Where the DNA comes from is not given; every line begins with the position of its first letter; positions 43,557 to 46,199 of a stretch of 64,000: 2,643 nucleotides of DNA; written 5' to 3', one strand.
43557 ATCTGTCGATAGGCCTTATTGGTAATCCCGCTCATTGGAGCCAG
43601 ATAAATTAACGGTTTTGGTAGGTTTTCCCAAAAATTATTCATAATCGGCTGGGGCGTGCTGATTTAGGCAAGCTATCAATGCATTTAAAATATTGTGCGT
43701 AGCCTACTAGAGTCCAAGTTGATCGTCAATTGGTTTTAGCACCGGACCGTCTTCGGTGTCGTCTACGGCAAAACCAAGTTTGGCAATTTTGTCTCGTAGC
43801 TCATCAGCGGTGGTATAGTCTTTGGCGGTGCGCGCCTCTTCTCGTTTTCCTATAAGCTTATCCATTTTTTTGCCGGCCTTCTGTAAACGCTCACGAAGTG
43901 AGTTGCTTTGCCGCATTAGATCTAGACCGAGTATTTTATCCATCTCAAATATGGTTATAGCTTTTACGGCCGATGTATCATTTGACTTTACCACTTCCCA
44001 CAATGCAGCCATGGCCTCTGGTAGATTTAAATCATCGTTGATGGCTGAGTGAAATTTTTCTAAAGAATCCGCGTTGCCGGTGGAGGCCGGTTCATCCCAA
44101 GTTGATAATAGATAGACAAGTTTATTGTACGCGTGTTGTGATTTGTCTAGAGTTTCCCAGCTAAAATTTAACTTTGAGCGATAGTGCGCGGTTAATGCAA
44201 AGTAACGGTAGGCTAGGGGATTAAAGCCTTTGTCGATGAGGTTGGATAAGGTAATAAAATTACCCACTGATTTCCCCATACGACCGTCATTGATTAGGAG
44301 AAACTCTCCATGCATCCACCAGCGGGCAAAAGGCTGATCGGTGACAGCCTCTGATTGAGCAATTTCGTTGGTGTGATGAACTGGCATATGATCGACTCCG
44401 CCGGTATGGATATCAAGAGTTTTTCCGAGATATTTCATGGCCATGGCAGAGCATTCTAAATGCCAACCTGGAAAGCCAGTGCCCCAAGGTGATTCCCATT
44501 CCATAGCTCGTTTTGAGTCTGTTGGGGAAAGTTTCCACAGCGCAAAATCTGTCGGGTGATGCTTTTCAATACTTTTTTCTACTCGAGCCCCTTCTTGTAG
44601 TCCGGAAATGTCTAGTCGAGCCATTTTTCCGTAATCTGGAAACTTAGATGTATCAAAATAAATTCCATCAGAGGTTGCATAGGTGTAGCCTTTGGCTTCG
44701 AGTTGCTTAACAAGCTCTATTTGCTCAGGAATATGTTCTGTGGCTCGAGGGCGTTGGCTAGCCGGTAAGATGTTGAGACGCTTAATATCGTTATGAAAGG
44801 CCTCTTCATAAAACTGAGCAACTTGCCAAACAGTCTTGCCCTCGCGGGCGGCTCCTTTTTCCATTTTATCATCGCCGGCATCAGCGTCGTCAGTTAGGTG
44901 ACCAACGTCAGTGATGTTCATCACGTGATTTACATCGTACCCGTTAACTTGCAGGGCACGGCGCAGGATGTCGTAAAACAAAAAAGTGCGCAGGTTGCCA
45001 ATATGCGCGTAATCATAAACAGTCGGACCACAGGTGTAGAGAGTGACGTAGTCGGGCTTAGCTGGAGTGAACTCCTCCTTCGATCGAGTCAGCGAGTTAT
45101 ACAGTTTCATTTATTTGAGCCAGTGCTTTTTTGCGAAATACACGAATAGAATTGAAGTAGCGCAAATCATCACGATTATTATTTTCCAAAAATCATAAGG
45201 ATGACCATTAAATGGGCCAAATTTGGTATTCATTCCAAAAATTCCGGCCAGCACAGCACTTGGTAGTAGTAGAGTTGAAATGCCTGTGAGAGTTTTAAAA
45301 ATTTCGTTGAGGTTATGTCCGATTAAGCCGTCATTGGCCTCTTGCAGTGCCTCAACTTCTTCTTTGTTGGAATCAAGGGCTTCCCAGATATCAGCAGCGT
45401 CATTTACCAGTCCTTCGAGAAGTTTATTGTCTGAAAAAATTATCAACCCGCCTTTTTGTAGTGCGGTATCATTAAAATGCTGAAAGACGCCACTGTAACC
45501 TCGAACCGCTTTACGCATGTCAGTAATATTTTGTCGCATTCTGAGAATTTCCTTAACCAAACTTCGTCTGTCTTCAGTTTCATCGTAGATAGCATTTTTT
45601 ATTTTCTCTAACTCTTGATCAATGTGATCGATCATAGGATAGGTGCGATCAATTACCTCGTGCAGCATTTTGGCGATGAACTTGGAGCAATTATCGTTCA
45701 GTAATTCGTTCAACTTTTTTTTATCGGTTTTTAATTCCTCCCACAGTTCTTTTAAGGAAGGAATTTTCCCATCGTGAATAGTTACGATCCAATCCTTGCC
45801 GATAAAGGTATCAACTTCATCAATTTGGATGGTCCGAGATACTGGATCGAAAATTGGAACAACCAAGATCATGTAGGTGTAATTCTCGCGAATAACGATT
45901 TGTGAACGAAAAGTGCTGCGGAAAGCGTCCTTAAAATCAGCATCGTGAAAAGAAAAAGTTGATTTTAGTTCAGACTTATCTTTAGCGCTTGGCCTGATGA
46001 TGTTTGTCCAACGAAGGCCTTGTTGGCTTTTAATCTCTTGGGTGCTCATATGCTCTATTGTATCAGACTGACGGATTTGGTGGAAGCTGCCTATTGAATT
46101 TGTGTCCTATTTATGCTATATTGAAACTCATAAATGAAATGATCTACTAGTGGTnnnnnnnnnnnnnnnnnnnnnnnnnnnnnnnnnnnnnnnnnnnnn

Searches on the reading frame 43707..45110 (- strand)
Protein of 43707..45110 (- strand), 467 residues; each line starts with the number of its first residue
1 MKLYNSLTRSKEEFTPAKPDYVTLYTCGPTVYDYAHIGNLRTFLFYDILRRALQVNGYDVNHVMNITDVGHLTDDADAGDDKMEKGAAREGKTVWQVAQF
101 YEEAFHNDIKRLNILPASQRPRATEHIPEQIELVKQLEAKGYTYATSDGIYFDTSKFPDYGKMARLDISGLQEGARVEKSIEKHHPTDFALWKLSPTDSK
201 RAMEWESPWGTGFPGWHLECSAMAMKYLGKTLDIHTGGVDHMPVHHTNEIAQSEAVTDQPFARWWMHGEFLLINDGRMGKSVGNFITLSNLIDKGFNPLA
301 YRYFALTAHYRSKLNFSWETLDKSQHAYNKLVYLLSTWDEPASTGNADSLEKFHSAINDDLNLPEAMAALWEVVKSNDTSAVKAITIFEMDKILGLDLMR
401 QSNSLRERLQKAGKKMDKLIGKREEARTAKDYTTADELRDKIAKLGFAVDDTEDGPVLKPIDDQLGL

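Call 59: search_protein_families(library=pfam, proteins=[window:43707-45110:-], max_evalue=0.001)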
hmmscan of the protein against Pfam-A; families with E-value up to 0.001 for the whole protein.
window:43707-45110:- (467 aa): 5 families
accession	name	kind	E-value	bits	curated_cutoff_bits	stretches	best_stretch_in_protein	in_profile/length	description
PF01406.26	tRNA-synt_1e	-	3.4e-101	339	27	1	14-325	2-300/301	tRNA synthetases class I (C) catalytic domain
PF09334.17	tRNA-synt_1g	-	4.4e-11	42.6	20.1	1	33-155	12-125/391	tRNA synthetases class I (M)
PF23493.1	CysS_C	-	4.5e-07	30.3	23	1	416-454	8-46/51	Cysteinyl-tRNA ligase anticodon binding domain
PF01921.24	tRNA-synt_1f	-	2e-05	24.1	27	0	25-70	26-71/360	tRNA synthetases class I (K)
PF09190.17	DALR_2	-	8.6e-05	23.5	22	1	352-376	1-25/57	DALR domain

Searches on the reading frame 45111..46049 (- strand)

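Call 59: search_protein_families(library=pfam, proteins=[window:45111-46049:-], max_evalue=0.001)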
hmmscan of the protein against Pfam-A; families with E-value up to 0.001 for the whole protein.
window:45111-46049:- (312 aa): 1 family
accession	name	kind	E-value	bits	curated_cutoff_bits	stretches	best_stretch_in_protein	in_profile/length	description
PF01544.23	CorA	-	8.4e-48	163.6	27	1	10-307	2-292/292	CorA-like Mg2+ transporter protein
